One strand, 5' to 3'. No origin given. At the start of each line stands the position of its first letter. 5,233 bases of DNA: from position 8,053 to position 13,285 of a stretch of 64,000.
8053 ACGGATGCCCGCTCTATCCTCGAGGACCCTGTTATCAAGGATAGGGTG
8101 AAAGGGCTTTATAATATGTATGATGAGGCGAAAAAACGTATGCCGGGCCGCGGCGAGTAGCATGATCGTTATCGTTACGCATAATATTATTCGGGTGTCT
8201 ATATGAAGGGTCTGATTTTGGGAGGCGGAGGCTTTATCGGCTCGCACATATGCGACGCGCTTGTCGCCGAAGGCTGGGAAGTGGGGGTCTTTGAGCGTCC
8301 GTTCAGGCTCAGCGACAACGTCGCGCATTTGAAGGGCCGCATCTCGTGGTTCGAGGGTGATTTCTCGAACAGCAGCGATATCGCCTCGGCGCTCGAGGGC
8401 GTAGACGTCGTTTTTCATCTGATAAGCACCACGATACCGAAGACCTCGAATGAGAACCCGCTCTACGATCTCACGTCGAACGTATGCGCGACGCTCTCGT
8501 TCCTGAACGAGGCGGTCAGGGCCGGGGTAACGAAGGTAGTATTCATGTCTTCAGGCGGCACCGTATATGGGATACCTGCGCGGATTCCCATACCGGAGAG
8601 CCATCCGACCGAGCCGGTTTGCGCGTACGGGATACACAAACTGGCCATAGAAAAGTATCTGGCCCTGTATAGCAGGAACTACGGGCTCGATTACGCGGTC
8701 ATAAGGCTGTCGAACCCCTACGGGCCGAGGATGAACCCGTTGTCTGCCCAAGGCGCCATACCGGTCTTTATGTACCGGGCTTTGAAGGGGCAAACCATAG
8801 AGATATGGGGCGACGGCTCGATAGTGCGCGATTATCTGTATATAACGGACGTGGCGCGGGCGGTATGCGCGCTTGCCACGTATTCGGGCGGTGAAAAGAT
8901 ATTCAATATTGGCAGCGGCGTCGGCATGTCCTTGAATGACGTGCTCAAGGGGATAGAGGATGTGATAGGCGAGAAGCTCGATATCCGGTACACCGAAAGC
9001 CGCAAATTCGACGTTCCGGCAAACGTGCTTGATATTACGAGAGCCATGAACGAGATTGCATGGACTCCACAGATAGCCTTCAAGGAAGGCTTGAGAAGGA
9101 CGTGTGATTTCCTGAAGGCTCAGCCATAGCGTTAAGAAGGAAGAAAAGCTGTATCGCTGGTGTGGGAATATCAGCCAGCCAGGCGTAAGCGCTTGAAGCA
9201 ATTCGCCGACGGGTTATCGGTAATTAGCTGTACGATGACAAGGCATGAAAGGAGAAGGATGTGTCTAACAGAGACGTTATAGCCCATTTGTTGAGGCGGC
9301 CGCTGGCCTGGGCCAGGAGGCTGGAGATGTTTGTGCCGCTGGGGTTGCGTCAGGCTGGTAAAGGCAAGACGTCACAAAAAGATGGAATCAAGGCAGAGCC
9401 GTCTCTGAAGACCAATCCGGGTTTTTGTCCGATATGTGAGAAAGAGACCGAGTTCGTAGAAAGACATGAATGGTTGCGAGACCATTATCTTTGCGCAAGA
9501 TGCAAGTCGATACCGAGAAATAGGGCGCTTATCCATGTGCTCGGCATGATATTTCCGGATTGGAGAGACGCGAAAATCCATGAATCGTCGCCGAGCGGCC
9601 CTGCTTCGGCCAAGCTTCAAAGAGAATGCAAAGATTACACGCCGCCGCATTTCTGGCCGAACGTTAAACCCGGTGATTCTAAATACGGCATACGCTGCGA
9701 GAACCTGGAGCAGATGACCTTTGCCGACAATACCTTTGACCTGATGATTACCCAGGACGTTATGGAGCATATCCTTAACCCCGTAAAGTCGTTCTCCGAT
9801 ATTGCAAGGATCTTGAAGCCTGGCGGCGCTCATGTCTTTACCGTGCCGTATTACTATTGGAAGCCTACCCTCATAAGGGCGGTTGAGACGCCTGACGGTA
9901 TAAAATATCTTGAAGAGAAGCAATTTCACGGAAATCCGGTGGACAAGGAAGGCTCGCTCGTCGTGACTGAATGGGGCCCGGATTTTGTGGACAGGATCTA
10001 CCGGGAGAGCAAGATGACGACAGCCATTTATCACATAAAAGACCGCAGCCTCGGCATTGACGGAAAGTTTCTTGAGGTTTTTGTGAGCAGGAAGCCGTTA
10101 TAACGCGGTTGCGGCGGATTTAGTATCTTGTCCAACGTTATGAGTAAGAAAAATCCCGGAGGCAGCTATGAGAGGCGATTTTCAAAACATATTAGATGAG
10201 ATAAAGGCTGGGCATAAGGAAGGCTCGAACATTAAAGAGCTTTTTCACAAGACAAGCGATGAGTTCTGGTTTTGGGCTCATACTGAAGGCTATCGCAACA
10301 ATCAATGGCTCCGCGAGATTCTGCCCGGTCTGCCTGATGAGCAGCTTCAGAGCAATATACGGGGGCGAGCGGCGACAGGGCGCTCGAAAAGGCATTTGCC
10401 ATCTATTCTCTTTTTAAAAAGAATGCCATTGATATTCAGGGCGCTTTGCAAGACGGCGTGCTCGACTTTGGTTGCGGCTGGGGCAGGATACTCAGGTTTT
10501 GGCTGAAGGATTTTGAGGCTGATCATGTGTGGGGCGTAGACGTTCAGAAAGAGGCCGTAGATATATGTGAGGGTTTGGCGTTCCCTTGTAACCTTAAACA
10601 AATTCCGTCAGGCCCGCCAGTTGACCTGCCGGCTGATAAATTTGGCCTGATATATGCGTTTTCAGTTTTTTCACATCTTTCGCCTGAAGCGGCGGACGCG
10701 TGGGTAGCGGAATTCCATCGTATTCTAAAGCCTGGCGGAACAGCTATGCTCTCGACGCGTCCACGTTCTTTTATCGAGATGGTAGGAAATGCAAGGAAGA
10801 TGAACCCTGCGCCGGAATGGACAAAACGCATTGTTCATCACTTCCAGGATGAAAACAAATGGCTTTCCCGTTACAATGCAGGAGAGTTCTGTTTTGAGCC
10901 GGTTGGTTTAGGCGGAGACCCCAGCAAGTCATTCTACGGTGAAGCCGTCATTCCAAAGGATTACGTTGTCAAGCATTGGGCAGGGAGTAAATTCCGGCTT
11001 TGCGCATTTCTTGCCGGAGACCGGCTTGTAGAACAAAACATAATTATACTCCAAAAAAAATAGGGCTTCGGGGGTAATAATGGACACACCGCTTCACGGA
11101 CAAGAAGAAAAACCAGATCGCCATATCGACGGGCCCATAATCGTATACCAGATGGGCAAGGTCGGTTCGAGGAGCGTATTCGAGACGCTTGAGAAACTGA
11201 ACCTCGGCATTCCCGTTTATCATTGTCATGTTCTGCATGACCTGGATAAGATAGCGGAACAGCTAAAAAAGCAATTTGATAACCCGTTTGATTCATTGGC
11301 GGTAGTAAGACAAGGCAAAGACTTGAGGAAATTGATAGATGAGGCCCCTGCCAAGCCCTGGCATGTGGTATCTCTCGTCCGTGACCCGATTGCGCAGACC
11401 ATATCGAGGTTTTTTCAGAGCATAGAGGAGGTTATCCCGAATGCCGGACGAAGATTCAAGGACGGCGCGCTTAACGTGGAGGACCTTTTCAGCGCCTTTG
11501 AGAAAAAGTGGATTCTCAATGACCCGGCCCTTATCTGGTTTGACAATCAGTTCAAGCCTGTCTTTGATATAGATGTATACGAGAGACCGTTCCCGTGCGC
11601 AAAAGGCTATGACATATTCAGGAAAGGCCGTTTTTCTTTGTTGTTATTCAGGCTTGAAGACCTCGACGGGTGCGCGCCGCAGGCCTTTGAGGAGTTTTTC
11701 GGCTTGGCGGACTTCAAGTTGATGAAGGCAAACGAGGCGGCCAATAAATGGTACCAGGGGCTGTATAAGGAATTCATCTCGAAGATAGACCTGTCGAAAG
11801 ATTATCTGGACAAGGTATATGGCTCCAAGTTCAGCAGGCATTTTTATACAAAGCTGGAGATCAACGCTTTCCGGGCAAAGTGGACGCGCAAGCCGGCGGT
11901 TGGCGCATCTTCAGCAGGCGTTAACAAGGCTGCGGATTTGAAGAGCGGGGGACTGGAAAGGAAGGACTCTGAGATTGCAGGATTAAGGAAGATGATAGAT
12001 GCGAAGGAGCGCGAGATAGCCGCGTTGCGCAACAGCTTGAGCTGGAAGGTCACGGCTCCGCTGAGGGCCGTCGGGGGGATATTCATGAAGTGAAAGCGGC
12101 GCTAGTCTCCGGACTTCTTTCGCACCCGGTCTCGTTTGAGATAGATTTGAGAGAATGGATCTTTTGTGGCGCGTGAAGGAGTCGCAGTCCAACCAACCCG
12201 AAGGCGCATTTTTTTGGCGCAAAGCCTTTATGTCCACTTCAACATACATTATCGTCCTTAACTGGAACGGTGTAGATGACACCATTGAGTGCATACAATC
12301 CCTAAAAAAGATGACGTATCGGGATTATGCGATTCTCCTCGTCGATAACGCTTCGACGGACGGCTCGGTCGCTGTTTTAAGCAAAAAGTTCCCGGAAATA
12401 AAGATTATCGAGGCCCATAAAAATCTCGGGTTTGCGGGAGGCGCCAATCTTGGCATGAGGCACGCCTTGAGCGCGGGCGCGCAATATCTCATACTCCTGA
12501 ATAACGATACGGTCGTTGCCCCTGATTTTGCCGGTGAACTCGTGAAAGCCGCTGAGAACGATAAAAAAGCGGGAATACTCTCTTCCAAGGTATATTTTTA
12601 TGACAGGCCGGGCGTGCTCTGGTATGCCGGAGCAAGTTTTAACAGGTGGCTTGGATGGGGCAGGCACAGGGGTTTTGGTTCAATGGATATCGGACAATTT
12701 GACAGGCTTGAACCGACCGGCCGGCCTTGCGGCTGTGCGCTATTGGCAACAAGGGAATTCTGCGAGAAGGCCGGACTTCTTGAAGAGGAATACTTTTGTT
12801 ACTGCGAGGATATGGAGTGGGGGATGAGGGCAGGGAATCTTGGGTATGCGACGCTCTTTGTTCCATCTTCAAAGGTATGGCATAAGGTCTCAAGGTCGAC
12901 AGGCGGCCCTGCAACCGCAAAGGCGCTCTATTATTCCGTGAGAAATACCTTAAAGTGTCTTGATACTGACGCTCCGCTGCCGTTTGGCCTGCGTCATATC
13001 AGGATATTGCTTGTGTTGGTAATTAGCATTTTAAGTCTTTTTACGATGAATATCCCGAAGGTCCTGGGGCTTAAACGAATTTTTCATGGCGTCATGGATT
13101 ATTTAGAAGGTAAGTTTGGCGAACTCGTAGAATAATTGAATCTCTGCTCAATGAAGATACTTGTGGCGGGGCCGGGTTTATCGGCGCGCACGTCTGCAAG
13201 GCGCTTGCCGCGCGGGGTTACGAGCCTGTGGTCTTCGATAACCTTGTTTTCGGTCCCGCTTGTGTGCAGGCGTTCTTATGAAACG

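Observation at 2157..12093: Two putative chain-capping enzymes share one C-terminal docking motif but have different coiled-coil lengths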

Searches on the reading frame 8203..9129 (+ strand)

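Call 6: search_protein_families(library=pfam, proteins=[window:8203-9129:+], max_evalue=0.01)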
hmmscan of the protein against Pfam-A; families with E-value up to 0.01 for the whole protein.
window:8203-9129:+ (308 aa): 8 families
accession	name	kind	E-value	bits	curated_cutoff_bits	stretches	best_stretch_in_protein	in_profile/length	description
PF01370.27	Epimerase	-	2.6e-50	171.5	20.9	1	4-237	2-240/240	NAD dependent epimerase/dehydratase family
PF16363.11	GDP_Man_Dehyd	-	4.4e-41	141.9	27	1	4-300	1-332/332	GDP-mannose 4,6 dehydratase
PF01073.25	3Beta_HSD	-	5.7e-16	58.8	22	1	4-220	1-224/280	3-beta hydroxysteroid dehydrogenase/isomerase family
PF13460.12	NAD_binding_10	-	2.7e-13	50.6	27.2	1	7-169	1-143/184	NAD(P)H-binding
PF02719.21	Polysacc_synt_2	-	8.7e-12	45.3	20.2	1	4-258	2-250/293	Polysaccharide biosynthesis protein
PF04321.23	RmlD_sub_bind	-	4.9e-07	29.5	27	1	1-176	1-155/287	RmlD substrate binding domain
PF05368.20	NmrA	-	2.6e-06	27.7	27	1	4-129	6-119/298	NmrA-like family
PF00106.31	adh_short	-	0.0012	18.8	26.6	0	4-68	4-72/195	short chain dehydrogenase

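Call 7: search_protein_families(library=ncbifam, proteins=[window:8203-9129:+], max_evalue=0.01)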
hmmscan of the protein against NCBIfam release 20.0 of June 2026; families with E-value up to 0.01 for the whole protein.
window:8203-9129:+ (308 aa): 26 families (the best 25 are shown)
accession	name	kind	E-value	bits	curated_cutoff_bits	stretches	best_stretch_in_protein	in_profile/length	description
TIGR01179.1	galE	equivalog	2.2e-43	148.4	262.3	1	4-292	3-312/332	UDP-glucose 4-epimerase GalE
TIGR04180.1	EDH_00030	hypoth_equivalog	5.7e-38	130.7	475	1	4-269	2-270/297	NAD-dependent 4,6-dehydratase LegB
TIGR01181.1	dTDP_gluc_dehyt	equivalog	9e-37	126.8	365.1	1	4-303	3-310/321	dTDP-glucose 4,6-dehydratase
NF007956.0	PRK10675.1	subfamily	2.6e-29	102.4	394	1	1-295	1-320/338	UDP-glucose 4-epimerase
NF047922.1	GDPFucSynFcl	equivalog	1.5e-23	83.7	500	1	84-302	72-299/308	GDP-L-fucose synthase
NF011728.1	PRK15181.1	equivalog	3.2e-23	82.3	760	1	45-302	69-335/348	Vi polysaccharide biosynthesis UDP-N-acetylglucosaminuronic acid C-4 epimerase TviC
TIGR03466.1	HpnA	hypoth_equivalog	8.1e-20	71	367.65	1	1-186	1-184/327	hopanoid-associated sugar epimerase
NF007490.0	PRK10084.1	subfamily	2.8e-19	69.4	649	1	132-303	157-333/361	dTDP-glucose 4,6-dehydratase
NF008872.0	PRK11908.1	equivalog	2.8e-19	69.4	294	1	2-305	3-336/349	bifunctional UDP-4-keto-pentose/UDP-xylose synthase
TIGR02197.1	heptose_epim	equivalog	9.9e-19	67.6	274.6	1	4-265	2-270/316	ADP-glyceromanno-heptose 6-epimerase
NF007582.0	PRK10217.1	equivalog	1.3e-18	67.2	698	1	4-304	5-331/355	dTDP-glucose 4,6-dehydratase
NF042422.1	oxyalk_red_OleD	equivalog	8.8e-15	54.9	580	1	1-220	1-210/329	2-alkyl-3-oxoalkanoate reductase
NF043036.1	ErythonDh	equivalog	2.2e-13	50.1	325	1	1-169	1-176/321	D-erythronate dehydrogenase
NF052578.1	StrlDmthSdmBMthl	equivalog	2.8e-12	47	600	1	1-147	1-145/328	sterol demethylase protein SdmB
NF042423.1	oxyalk_red_Shew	equivalog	1.7e-10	40.5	580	1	4-220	12-216/331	2-alkyl-3-oxoalkanoate reductase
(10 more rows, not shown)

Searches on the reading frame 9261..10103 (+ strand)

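Call 6: search_protein_families(library=pfam, proteins=[window:9261-10103:+], max_evalue=0.01)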
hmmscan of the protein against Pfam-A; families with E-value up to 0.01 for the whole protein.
window:9261-10103:+ (280 aa): 5 families
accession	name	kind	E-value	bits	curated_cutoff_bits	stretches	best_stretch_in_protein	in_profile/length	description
PF08241.18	Methyltransf_11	-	5.8e-11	43.3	21.2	1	142-193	44-95/95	Methyltransferase domain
PF13847.12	Methyltransf_31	-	2.9e-06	27.5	27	1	147-197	64-113/145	Methyltransferase domain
PF13489.12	Methyltransf_23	-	4.1e-06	27.1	27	1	149-200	72-123/164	Methyltransferase domain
PF13649.12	Methyltransf_25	-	1.8e-05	25.8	27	1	144-189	50-97/97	Methyltransferase domain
PF08242.18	Methyltransf_12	-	0.0012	19.9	30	1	146-189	50-96/98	Methyltransferase domain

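Call 7: search_protein_families(library=ncbifam, proteins=[window:9261-10103:+], max_evalue=0.01)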
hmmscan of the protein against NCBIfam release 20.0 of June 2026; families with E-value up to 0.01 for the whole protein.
window:9261-10103:+ (280 aa): 10 families
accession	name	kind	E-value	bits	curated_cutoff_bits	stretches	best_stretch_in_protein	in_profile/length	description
NF041675.1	sarc_dimgly_tmase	equivalog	3.2e-06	27.3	550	1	148-197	124-173/278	sarcosine/dimethylglycine N-methyltransferase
NF052510.1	methyltran_MpqE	exception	3.6e-05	23.3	335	1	146-192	104-150/234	methyl-plastoquinone biosynthesis methyltransferase MpqE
NF040539.1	AST_met_ArsM_2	exception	7.6e-05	22.7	240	1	141-194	111-164/262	putative arsinothricin biosynthesis methyltransferase ArsM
NF047649.1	MTase_UXPK_star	exception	0.00013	21.1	460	1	146-191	134-179/283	methyltransferase/UXPK-star double selenoprotein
TIGR02072.1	BioC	equivalog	0.00092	19.1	184.95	1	144-195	83-134/244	malonyl-ACP O-methyltransferase BioC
TIGR01983.1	UbiG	equivalog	0.0011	18.4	102.95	1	145-194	102-152/228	bifunctional 2-polyprenyl-6-hydroxyphenol methylase/3-demethylubiquinol 3-O-methyltransferase UbiG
NF041537.1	ArsM_AhpD_UU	exception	0.0019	17.1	510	1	149-192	136-179/345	arsenite methyltransferase/AhpD domain selenoprotein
NF041536.1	ArsM_DUF2284_UU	exception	0.0023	16.4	575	1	147-191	134-178/459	arsenite methyltransferase/DUF2284 domain selenoprotein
NF045667.1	MTase_DVU1556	equivalog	0.0061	16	155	1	148-192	74-118/213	DVU_1556 family methyltransferase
NF045823.1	PthPhpthDimycoMt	equivalog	0.0071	15.5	300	0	148-193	121-166/256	phthiotriol/phenolphthiotriol dimycocerosates methyltransferase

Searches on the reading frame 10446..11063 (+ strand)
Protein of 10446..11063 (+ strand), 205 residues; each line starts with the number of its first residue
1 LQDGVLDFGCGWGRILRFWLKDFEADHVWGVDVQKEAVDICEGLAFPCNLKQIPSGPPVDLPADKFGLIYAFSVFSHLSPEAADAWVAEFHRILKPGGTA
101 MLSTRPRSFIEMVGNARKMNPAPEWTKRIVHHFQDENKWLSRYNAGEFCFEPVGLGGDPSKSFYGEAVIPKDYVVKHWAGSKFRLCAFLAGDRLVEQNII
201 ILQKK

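Call 6: search_protein_families(library=pfam, proteins=[window:10446-11063:+], max_evalue=0.01)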
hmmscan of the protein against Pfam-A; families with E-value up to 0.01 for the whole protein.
window:10446-11063:+ (205 aa): 7 families
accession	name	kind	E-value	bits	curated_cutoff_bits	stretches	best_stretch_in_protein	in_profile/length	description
PF13649.12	Methyltransf_25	-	4.7e-15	56.5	27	1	5-98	1-97/97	Methyltransferase domain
PF08242.18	Methyltransf_12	-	2.3e-13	51.1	30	1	6-99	1-97/98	Methyltransferase domain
PF08241.18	Methyltransf_11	-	1.2e-11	45.5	21.2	1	6-101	1-94/95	Methyltransferase domain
PF13489.12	Methyltransf_23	-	1.6e-10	41.4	27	1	5-147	26-149/164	Methyltransferase domain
PF13847.12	Methyltransf_31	-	9.4e-07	29.1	27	1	5-133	7-140/145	Methyltransferase domain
PF02353.26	CMAS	-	1.9e-06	27.9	27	1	4-111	65-173/273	Mycolic acid cyclopropane synthetase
PF05175.20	MTS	-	0.0028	17.7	23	1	4-42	34-72/170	Methyltransferase small domain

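Call 7: search_protein_families(library=ncbifam, proteins=[window:10446-11063:+], max_evalue=0.01)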
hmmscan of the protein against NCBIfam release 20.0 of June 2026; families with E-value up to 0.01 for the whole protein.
window:10446-11063:+ (205 aa): 13 families
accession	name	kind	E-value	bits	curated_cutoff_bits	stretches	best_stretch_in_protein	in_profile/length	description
TIGR02072.1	BioC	equivalog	2e-07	31.1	184.95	1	4-140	37-164/244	malonyl-ACP O-methyltransferase BioC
NF045667.1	MTase_DVU1556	equivalog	8.4e-07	28.6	155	1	3-103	24-120/213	DVU_1556 family methyltransferase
NF008686.0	PRK11705.1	equivalog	2.5e-06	26.8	400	1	5-104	171-267/383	cyclopropane fatty acyl phospholipid synthase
NF043040.1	corrin_prot_MT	hypoth_equivalog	5.3e-06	26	180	1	3-102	43-147/216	corrinoid protein-associated methyltransferase CpaM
NF040703.1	cyclopro_CfaB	exception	0.00017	20.5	650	1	3-101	161-262/393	C17 cyclopropane fatty acid synthase CfaB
NF041081.1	prot_lys_mtase_Arch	equivalog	0.00038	20.6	200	1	2-38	10-46/142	protein-lysine N-methyltransferase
NF053839.1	CPFASynBruc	equivalog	0.00057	18.9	600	1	3-108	176-282/410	cyclopropane fatty acid synthase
NF001244.0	PRK00216.1-5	equivalog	0.0016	17.8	216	0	3-41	50-89/236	bifunctional demethylmenaquinone methyltransferase/2-methoxy-6-polyprenyl-1,4-benzoquinol methylase UbiE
NF045649.1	2X_seleno_MduS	exception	0.0024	16.9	380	1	4-106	44-151/338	methyltransferase domain-containing selenoprotein MduS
TIGR01983.1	UbiG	equivalog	0.0025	17.2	102.95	1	5-110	53-159/228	bifunctional 2-polyprenyl-6-hydroxyphenol methylase/3-demethylubiquinol 3-O-methyltransferase UbiG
TIGR04074.1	bacter_Hen1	equivalog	0.0027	16.3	340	1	5-40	286-321/462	3' terminal RNA ribose 2'-O-methyltransferase Hen1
NF041536.1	ArsM_DUF2284_UU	exception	0.005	15.2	575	1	4-103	79-181/459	arsenite methyltransferase/DUF2284 domain selenoprotein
NF047649.1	MTase_UXPK_star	exception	0.0062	15.6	460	1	3-103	79-182/283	methyltransferase/UXPK-star double selenoprotein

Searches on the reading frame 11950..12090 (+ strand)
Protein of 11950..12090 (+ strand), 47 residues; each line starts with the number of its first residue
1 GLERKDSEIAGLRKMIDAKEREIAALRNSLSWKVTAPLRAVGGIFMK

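Call 96: search_protein_families(library=pfam, proteins=[window:11950-12090:+], max_evalue=1)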
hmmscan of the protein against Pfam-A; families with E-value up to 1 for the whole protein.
window:11950-12090:+ (47 aa): 3 families
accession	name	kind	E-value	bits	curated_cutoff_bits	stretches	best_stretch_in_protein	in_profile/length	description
PF16808.10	PKcGMP_CC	-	0.0031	17.5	35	1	2-30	3-31/35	Coiled-coil N-terminus of cGMP-dependent protein kinase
PF04201.20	TPD52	-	0.041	14.6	25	1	2-36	13-47/108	Tumour protein D52 family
PF15905.10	HMMR_N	-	0.18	11.7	30.1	1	3-35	240-272/330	Hyaluronan mediated motility receptor N-terminal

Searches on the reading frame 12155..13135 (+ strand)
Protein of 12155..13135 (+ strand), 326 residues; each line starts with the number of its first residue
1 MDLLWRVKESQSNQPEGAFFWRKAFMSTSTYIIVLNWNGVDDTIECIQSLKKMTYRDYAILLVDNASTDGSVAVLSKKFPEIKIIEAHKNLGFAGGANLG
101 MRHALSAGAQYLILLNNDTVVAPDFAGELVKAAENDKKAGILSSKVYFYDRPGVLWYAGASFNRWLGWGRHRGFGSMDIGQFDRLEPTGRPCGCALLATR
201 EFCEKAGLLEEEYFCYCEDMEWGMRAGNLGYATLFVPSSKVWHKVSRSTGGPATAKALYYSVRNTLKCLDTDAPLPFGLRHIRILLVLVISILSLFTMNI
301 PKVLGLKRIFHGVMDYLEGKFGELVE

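Call 6: search_protein_families(library=pfam, proteins=[window:12155-13135:+], max_evalue=0.01)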
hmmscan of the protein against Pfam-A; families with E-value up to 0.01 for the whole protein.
window:12155-13135:+ (326 aa): 4 families
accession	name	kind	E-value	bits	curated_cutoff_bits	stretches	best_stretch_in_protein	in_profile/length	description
PF00535.33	Glycos_transf_2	-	6.8e-22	78.6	23.3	1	32-171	2-132/168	Glycosyl transferase family 2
PF13641.12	Glyco_tranf_2_3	-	1.4e-09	38.7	27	1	30-246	3-214/230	Glycosyltransferase like family 2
PF13632.12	Glyco_trans_2_3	-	5.6e-05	23.5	27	1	112-249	2-128/198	Glycosyl transferase family group 2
PF13704.12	Glyco_tranf_2_4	-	0.0094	16.9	27.5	0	59-118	21-81/98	Glycosyl transferase family 2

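Call 7: search_protein_families(library=ncbifam, proteins=[window:12155-13135:+], max_evalue=0.01)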
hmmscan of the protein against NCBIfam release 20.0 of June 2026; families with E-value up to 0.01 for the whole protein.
window:12155-13135:+ (326 aa): 14 families
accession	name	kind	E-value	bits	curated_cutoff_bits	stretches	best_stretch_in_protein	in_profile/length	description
TIGR01556.1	rhamnosyltran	subfamily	1e-19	70.8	200.55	1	48-314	12-279/281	rhamnosyltransferase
NF007482.0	PRK10073.1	equivalog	2.5e-10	39.9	423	1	31-137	9-114/334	glycosyltransferase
NF041875.1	EPS_EpsD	equivalog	6.9e-09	35.5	370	1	35-135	6-106/325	exopolysaccharide biosynthesis glycosyltransferase EpsD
TIGR03937.1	PgaC_IcaA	equivalog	1.2e-08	34.3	422.3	1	31-140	48-157/407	poly-beta-1,6-N-acetyl-D-glucosamine synthase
NF050113.1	gal_furan_GlfT1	equivalog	2e-08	33.9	330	1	40-157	11-128/290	galactofuranosyltransferase GlfT1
TIGR04283.1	glyco_like_mftF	equivalog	2.6e-06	27.2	182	1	32-146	3-111/221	TIGR04283 family arsenosugar biosynthesis glycosyltransferase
NF047683.1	TeichurnBiosyTuaG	equivalog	4e-06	26.7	400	1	32-124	10-102/252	teichuronic acid biosynthesis protein TuaG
TIGR03111.1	glyc2_xrt_Gpos1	hypoth_equivalog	5.3e-06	25.5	363.95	1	32-142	53-165/439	TIGR03111 family XrtG-associated glycosyltransferase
NF053739.1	GlytfEpsEBac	equivalog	7.9e-05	21.8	450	1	36-143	9-117/265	glycosyltransferase EpsE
NF038302.1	EPS_HpsE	equivalog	0.00041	19.4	300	1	37-147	10-125/307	hormogonium polysaccharide biosynthesis glycosyltransferase HpsE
TIGR03965.1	mycofact_glyco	equivalog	0.0015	17.5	280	0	42-122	88-168/467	mycofactocin biosynthesis glycosyltransferase MftF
TIGR03469.1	HpnB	hypoth_equivalog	0.0025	16.9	379.25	1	5-138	23-165/386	hopene-associated glycosyltransferase HpnB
NF050050.1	ProtGlycPglI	equivalog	0.0047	16.3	500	1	32-135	6-110/306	GalNAc(5)-diNAcBac-PP-undecaprenol beta-1,3-glucosyltransferase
NF045692.1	OglycostaseCruG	equivalog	0.0051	15.8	600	1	30-160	43-179/386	2'-O-glycosyltransferase CruG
